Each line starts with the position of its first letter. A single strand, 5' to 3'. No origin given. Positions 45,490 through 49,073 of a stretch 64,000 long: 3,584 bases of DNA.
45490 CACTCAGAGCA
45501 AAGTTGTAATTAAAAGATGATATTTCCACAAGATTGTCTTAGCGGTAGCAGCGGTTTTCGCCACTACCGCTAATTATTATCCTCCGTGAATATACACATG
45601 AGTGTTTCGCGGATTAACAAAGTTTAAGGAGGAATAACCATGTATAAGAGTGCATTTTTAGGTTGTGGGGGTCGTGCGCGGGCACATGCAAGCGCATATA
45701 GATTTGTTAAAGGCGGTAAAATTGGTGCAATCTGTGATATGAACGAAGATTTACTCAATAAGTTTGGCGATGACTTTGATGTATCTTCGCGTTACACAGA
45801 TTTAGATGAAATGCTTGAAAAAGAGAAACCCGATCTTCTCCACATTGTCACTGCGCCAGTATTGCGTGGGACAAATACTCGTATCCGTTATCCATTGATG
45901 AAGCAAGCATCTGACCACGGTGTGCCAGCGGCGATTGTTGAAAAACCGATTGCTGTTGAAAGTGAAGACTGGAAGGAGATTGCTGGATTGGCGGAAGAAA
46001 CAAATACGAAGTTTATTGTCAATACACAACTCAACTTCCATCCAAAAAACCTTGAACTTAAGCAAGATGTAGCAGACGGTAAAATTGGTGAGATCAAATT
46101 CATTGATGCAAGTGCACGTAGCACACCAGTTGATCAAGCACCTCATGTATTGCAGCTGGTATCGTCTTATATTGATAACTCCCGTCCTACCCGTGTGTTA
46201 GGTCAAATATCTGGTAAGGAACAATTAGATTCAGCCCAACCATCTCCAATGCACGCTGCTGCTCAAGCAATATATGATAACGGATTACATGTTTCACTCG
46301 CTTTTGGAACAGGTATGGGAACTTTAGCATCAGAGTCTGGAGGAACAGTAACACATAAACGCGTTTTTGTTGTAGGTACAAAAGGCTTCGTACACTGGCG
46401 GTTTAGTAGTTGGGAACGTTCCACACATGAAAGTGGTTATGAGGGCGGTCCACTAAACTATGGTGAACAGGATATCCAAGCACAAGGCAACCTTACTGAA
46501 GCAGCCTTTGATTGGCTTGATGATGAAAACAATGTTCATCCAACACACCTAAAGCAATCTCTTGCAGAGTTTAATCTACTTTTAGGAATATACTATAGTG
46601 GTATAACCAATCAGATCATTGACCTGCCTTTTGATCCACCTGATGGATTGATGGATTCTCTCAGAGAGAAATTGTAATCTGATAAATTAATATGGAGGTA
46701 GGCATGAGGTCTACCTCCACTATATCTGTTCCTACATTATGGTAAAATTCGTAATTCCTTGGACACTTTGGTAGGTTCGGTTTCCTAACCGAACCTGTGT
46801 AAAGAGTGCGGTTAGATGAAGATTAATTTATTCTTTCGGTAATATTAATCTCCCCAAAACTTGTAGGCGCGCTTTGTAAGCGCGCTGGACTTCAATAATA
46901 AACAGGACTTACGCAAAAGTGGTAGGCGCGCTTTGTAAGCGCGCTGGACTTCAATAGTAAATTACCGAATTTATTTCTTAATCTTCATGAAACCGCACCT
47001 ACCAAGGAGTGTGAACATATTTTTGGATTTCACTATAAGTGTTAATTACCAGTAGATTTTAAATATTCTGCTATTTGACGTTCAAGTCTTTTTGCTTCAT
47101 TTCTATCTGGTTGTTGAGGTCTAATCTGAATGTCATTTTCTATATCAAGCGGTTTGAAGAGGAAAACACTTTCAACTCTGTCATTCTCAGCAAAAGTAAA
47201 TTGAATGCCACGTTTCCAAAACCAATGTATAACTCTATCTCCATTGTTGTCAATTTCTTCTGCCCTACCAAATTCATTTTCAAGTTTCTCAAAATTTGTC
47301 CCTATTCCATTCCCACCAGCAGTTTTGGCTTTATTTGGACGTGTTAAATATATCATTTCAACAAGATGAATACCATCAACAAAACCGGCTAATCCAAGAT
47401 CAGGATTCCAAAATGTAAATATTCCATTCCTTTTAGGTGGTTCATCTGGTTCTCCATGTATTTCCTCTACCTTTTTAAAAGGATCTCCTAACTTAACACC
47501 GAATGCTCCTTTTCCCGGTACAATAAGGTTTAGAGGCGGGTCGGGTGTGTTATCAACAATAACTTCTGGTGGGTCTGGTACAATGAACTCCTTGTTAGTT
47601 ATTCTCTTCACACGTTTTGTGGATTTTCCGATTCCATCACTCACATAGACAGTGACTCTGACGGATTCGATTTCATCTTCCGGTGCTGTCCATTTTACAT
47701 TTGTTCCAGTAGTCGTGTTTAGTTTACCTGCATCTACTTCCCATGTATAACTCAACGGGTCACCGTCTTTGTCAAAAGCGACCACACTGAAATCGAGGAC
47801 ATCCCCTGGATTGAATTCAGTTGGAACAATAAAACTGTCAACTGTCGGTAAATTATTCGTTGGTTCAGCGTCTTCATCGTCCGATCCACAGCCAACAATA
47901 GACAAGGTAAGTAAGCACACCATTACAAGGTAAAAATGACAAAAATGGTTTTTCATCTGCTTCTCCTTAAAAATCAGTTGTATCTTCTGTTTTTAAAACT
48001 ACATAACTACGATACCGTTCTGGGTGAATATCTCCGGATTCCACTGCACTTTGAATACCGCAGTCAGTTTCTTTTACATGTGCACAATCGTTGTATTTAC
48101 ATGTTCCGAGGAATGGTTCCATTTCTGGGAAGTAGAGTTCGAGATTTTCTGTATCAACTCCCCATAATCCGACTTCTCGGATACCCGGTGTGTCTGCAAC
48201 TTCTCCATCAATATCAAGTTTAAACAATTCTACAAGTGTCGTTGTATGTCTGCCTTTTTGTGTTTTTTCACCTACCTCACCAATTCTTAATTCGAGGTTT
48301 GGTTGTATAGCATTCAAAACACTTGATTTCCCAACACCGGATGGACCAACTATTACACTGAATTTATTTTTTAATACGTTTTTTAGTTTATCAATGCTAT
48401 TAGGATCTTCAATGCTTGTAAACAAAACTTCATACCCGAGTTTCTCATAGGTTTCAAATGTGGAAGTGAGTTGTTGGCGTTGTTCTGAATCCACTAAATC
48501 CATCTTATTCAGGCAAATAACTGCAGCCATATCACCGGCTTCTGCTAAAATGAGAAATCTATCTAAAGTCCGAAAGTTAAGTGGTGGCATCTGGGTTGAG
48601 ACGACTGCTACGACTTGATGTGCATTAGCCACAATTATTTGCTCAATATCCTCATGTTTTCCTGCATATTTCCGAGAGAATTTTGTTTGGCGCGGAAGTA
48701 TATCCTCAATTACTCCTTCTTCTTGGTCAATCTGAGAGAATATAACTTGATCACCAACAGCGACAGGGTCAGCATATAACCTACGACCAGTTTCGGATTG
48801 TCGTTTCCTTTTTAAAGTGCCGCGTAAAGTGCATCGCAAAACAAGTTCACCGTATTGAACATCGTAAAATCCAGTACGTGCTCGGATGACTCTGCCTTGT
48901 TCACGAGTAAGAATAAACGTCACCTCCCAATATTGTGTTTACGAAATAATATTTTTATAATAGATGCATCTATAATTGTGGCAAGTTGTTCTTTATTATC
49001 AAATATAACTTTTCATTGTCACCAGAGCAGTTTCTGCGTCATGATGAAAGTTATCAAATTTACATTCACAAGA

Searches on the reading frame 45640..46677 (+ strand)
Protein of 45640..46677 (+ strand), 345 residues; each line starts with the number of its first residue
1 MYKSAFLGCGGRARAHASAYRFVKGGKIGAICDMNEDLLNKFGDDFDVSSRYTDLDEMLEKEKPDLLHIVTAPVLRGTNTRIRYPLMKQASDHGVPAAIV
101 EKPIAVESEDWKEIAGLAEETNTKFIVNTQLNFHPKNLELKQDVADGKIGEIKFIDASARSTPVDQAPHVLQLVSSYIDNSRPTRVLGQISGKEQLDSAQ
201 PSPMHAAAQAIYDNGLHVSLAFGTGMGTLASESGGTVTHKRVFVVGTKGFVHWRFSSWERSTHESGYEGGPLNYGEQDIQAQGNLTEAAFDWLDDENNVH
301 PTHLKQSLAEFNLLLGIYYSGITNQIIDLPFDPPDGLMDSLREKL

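Call 25: search_protein_families(library=pfam, proteins=[window:45640-46677:+], max_evalue=0.00001)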
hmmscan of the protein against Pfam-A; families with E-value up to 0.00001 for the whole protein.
window:45640-46677:+ (345 aa): 1 family
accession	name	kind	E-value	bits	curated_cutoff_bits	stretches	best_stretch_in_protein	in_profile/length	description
PF01408.29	GFO_IDH_MocA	-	6.6e-15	56.3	24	1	4-128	3-119/120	Oxidoreductase family, NAD-binding Rossmann fold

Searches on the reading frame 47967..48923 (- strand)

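Call 25: search_protein_families(library=pfam, proteins=[window:47967-48923:-], max_evalue=0.00001)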
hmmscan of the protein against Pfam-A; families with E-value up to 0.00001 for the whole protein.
window:47967-48923:- (318 aa): 4 families
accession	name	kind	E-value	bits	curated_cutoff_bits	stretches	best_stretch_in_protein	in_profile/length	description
PF03193.22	RsgA_GTPase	-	2e-56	191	30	1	75-254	1-174/174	RsgA GTPase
PF16745.11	RsgA_N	-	8.8e-11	41.8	27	1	9-72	1-54/54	RsgA N-terminal domain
PF13191.12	AAA_16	-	4.1e-06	27.8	32.6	0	190-254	28-94/167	AAA ATPase domain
PF01926.29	MMR_HSR1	-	5.4e-06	26.9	21.9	0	190-249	3-58/113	50S ribosome-binding GTPase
